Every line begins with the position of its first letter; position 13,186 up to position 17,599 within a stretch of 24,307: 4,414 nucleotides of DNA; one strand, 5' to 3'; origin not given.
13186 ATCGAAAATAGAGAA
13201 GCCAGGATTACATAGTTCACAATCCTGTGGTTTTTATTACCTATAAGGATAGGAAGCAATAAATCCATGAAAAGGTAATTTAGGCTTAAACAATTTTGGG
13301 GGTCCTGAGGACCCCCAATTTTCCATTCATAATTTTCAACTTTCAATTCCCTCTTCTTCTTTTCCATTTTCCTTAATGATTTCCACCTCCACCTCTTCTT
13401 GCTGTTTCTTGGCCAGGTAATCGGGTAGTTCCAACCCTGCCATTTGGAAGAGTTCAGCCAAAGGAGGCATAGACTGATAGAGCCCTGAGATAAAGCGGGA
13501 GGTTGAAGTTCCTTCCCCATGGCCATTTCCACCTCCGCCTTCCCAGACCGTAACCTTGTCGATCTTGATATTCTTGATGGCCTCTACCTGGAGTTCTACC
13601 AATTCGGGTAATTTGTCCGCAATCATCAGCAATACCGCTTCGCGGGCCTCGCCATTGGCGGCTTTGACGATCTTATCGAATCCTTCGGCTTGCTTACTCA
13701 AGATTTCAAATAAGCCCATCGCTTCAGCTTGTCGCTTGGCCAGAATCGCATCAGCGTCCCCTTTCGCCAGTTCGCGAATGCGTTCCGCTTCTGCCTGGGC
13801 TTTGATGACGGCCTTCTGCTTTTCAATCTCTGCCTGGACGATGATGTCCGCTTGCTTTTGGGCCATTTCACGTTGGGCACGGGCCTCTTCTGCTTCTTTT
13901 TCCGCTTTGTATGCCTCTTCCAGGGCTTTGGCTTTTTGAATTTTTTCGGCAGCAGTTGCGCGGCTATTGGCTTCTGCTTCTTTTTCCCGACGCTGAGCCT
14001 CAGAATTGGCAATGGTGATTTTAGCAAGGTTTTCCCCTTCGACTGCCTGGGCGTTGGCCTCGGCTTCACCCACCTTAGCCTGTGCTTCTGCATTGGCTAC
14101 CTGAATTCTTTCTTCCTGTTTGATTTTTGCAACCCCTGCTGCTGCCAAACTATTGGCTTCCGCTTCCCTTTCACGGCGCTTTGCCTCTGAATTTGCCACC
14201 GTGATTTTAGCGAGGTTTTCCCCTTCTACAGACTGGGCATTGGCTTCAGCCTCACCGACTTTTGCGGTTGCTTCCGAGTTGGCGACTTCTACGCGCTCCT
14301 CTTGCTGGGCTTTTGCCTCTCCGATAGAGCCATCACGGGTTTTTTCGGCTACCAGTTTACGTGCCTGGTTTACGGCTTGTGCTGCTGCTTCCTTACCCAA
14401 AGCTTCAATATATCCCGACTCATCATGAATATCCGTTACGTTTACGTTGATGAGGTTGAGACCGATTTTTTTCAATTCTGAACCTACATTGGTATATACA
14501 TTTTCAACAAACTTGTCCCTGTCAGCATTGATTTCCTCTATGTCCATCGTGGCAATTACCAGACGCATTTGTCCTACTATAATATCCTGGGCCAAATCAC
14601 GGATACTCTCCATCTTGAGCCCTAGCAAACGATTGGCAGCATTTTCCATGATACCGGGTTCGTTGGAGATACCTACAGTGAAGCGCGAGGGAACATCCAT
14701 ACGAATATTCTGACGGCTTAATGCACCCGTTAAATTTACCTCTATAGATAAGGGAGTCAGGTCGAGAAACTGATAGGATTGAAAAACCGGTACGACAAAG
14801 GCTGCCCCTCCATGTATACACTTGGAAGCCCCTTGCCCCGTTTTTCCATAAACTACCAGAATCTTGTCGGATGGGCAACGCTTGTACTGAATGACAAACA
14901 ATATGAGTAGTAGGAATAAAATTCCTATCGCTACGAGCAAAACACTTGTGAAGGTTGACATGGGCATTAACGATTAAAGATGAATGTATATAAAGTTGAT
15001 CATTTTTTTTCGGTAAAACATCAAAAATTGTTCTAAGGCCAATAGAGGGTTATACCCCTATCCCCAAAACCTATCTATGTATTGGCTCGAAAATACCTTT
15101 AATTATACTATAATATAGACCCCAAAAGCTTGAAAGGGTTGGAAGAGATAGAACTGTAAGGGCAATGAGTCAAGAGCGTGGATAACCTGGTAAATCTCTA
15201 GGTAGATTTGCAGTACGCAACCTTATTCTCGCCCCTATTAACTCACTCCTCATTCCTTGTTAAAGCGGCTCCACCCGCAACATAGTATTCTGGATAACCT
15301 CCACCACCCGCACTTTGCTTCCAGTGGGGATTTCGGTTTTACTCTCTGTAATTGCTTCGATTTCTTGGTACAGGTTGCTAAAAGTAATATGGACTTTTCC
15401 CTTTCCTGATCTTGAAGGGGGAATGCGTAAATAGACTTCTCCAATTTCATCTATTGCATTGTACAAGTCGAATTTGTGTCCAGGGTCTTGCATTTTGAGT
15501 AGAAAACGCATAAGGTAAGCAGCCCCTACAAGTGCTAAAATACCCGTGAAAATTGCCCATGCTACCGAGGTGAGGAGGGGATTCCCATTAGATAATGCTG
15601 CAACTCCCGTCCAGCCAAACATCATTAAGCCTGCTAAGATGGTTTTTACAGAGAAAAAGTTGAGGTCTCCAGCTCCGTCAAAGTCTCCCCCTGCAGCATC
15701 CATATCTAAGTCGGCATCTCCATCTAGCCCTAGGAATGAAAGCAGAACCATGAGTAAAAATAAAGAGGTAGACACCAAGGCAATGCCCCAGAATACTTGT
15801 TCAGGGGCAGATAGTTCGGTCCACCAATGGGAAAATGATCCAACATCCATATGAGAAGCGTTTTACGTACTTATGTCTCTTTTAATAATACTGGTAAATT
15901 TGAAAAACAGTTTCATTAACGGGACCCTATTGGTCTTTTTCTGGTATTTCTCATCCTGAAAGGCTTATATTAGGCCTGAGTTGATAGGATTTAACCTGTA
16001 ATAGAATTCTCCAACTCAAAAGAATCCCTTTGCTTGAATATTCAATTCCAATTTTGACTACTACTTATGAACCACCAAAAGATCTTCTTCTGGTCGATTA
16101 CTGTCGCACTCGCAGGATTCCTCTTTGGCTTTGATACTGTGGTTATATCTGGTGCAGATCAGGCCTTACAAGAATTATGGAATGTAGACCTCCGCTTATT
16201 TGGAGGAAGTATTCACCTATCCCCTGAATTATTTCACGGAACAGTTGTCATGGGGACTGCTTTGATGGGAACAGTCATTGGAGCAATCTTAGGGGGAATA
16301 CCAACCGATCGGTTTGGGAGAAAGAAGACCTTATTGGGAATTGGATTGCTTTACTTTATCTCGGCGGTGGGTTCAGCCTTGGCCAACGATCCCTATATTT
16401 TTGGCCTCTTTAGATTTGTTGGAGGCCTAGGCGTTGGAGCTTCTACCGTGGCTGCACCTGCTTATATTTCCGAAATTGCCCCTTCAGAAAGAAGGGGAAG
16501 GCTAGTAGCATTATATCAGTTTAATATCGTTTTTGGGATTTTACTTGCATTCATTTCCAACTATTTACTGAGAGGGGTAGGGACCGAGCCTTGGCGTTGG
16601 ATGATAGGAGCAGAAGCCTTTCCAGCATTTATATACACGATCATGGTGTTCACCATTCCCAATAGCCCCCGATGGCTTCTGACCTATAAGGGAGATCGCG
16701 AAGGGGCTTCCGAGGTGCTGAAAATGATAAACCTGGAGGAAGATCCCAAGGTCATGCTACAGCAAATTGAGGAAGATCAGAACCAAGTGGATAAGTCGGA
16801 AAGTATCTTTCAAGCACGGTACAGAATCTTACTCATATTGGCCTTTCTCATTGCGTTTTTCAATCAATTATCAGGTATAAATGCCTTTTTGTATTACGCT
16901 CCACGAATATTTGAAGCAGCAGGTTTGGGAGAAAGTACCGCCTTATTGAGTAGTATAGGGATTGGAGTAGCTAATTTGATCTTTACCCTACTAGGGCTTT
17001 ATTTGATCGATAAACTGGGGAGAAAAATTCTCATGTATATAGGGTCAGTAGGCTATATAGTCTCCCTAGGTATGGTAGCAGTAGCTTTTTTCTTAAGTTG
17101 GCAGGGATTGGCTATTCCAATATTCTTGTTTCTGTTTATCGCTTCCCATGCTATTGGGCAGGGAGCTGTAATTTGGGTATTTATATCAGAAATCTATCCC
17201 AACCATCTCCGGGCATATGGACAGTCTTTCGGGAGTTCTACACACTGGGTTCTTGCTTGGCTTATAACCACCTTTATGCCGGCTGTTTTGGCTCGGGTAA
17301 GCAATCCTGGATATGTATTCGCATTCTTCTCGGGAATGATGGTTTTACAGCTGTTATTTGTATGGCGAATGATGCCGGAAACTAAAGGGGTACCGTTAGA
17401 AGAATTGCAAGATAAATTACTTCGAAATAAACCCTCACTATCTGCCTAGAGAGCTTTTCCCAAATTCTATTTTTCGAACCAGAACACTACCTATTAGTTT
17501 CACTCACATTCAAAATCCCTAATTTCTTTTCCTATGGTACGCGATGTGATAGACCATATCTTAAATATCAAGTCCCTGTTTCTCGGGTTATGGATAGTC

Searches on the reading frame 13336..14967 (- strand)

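Call 9: search_protein_families(library=pfam, proteins=[window:13336-14967:-])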
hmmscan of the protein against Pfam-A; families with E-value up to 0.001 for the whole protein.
window:13336-14967:- (543 aa): 1 family
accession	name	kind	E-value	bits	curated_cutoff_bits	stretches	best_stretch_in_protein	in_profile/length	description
PF01145.31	Band_7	-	1.2e-25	91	23.6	1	32-209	4-174/176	SPFH domain / Band 7 family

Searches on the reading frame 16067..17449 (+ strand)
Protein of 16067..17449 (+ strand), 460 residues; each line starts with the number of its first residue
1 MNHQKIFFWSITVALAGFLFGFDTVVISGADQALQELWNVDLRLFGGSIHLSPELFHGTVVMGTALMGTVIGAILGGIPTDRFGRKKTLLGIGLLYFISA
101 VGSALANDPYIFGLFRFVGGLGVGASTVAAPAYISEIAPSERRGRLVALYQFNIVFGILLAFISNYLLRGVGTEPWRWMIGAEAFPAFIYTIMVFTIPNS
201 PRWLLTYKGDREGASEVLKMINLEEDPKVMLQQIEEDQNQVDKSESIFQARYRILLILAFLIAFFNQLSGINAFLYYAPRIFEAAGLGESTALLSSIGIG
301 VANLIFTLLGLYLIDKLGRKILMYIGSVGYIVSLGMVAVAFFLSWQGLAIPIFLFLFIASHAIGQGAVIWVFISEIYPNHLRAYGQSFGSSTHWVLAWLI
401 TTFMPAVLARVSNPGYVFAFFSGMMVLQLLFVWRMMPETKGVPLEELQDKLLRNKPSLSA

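Call 9: search_protein_families(library=pfam, proteins=[window:16067-17449:+])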
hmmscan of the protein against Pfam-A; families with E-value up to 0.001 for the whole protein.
window:16067-17449:+ (460 aa): 2 families
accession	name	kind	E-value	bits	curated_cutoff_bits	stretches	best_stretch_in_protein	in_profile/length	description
PF00083.30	Sugar_tr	-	2.9e-101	340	22.3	1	10-449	2-450/452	Sugar (and other) transporter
PF07690.21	MFS_1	-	2.3e-31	109.4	33.4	1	15-400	3-345/347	Major Facilitator Superfamily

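Call 29: find_encoding_contigs(protein=window:16067-17449:+, flank=10000, max_places=10)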
Protein window:16067-17449:+ (460 aa): no gene with exactly this product is on record in the collection.
